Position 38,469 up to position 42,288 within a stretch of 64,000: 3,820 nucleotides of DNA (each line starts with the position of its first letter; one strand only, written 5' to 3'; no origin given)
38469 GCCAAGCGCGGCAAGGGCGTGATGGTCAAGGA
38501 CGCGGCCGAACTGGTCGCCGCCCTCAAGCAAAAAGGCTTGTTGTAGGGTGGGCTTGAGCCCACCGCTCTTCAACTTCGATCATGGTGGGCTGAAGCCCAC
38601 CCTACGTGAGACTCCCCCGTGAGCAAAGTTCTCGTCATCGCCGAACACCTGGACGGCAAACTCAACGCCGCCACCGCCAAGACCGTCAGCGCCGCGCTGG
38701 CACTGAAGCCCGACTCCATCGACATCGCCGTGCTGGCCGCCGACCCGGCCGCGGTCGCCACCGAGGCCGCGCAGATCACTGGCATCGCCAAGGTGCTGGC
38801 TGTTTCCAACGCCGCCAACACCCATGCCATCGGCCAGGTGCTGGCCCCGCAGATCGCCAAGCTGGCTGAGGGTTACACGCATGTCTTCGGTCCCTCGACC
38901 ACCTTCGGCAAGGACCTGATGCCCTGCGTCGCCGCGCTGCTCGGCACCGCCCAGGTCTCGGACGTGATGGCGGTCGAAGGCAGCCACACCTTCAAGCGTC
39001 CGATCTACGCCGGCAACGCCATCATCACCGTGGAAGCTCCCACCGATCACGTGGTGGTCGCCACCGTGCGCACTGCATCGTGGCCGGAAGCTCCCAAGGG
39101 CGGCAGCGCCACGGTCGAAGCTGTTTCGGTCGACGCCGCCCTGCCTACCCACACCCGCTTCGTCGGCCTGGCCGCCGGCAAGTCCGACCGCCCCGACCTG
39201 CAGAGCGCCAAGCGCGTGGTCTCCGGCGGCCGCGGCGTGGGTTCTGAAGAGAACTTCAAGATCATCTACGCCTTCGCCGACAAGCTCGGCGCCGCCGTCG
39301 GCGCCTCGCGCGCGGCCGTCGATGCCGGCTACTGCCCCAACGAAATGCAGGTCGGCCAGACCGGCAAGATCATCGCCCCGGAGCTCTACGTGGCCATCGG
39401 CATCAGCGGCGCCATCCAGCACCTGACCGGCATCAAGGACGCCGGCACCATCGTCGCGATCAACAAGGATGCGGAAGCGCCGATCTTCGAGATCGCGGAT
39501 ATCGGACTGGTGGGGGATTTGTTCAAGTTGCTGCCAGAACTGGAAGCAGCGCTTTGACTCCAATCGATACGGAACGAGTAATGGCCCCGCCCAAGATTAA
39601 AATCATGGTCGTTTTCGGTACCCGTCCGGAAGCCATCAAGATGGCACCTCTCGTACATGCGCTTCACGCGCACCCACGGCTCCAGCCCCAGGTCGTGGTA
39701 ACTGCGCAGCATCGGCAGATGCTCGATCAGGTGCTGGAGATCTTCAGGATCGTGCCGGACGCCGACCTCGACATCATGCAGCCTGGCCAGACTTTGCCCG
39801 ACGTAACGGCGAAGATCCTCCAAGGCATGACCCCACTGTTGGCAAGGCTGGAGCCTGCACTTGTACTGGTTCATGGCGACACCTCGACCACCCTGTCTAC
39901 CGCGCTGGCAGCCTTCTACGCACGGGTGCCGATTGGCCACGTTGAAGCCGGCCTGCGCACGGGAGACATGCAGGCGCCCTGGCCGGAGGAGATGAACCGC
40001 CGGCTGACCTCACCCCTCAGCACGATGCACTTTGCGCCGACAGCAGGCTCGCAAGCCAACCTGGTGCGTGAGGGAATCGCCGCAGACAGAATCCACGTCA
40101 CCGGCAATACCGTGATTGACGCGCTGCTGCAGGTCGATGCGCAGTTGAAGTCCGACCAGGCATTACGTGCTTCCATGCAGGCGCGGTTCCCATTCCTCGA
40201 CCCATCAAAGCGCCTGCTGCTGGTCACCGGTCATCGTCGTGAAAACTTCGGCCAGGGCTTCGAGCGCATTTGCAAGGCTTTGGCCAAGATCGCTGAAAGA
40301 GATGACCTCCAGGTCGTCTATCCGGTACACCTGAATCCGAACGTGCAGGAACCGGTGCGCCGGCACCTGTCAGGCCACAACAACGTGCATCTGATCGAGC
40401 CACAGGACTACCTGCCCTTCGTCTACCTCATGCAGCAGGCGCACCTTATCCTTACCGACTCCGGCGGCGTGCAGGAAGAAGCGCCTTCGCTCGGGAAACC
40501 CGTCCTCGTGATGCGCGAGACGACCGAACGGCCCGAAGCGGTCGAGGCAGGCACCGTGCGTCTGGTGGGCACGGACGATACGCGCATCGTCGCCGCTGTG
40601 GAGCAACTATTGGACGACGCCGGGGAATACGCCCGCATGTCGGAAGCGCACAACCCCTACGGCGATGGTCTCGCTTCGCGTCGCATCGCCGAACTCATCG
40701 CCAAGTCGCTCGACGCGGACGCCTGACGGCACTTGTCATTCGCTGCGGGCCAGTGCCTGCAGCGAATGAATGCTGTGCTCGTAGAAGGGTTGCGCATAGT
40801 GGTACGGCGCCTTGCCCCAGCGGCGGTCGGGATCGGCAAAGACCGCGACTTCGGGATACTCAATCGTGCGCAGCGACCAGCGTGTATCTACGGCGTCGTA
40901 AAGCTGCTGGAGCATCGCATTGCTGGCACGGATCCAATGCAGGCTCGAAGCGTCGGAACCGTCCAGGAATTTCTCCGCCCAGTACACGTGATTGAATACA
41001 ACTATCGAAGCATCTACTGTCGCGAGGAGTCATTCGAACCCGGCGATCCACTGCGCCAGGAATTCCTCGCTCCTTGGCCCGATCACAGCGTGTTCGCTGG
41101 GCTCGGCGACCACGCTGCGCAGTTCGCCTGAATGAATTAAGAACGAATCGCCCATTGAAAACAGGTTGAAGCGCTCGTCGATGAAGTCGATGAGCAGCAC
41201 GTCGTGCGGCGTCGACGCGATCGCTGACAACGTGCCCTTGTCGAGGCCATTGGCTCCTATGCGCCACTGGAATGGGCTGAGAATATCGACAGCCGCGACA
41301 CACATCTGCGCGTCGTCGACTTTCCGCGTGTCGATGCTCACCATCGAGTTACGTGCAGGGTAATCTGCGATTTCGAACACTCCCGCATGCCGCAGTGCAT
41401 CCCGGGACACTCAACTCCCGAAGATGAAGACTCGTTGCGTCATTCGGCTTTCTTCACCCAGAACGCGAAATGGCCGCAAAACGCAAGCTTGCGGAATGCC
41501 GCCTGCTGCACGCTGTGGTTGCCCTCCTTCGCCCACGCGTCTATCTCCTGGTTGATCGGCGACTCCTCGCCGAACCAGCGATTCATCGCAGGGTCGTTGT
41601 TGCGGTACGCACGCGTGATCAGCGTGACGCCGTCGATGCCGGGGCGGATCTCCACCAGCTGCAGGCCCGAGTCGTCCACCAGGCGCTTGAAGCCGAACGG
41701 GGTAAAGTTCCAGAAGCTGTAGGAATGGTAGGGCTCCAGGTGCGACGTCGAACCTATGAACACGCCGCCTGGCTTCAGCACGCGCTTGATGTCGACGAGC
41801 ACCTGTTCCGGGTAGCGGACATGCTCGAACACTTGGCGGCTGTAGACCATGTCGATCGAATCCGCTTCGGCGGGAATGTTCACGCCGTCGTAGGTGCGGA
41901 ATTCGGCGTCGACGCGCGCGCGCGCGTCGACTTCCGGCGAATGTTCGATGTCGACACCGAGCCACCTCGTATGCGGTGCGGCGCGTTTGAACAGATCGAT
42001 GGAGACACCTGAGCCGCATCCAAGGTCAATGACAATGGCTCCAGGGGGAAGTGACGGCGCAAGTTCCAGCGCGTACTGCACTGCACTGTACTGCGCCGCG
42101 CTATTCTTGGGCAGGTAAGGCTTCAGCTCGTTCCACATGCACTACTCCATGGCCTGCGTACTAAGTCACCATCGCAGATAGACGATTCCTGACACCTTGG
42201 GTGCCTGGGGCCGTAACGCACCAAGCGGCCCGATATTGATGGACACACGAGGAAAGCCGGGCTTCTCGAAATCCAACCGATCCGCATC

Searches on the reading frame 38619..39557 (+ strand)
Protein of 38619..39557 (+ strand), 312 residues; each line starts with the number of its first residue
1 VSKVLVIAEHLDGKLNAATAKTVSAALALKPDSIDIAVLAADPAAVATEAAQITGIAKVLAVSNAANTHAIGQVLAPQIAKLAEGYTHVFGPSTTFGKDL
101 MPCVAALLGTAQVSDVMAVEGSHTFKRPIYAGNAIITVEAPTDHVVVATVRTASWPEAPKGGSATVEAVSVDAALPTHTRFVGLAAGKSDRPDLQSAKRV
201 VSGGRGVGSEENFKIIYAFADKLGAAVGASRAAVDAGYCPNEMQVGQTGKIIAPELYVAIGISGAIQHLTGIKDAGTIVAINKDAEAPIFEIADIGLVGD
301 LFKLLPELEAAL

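Call 26: search_protein_families(library=pfam, proteins=[window:38619-39557:+], max_evalue=0.0001)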
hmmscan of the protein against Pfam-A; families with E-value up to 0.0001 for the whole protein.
window:38619-39557:+ (312 aa): 2 families
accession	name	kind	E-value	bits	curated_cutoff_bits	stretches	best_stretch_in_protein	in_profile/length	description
PF00766.25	ETF_alpha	-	4.3e-36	123.2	27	1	193-273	1-81/81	Electron transfer flavoprotein FAD-binding domain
PF01012.27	ETF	-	3.1e-33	115.5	26.7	1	4-173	1-180/181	Electron transfer flavoprotein domain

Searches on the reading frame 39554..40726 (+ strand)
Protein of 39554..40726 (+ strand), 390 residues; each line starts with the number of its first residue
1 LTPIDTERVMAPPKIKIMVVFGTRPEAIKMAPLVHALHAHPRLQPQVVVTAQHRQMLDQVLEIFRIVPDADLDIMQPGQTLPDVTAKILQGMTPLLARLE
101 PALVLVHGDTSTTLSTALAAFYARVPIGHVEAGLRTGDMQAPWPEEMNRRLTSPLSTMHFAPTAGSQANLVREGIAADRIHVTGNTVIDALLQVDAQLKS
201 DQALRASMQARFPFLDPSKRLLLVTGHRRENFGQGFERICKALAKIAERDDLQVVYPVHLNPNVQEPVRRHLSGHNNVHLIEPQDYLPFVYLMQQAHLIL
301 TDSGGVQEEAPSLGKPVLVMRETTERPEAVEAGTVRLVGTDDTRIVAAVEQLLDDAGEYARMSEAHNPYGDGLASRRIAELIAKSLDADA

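Call 26: search_protein_families(library=pfam, proteins=[window:39554-40726:+], max_evalue=0.0001)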
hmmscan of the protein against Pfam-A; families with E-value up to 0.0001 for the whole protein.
window:39554-40726:+ (390 aa): 1 family
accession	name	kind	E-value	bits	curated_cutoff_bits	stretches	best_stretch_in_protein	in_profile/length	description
PF02350.25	Epimerase_2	-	1.5e-125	419.1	30.6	1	36-382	2-346/347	UDP-N-acetylglucosamine 2-epimerase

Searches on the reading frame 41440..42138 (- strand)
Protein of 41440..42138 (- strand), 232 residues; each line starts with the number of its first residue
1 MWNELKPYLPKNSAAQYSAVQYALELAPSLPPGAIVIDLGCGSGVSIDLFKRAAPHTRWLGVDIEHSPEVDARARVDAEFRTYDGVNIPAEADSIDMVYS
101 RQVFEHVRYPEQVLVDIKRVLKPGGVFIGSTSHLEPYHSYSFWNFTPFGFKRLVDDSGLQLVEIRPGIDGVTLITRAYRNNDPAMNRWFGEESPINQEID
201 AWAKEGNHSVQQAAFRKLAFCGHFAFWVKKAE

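Call 26: search_protein_families(library=pfam, proteins=[window:41440-42138:-], max_evalue=0.0001)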
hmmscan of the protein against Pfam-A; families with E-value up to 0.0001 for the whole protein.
window:41440-42138:- (232 aa): 5 families
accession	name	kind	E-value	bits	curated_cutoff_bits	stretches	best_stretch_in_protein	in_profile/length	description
PF08241.18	Methyltransf_11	-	5.3e-17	62.7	21.2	1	38-128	2-94/95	Methyltransferase domain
PF13489.12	Methyltransf_23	-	6.4e-16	58.9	27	1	19-132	9-119/164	Methyltransferase domain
PF13649.12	Methyltransf_25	-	3.7e-14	53.6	27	1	36-125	1-97/97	Methyltransferase domain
PF08242.18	Methyltransf_12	-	6.1e-13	49.8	30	1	37-127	1-98/98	Methyltransferase domain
PF13847.12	Methyltransf_31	-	8.6e-12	45.4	27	1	33-132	4-112/145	Methyltransferase domain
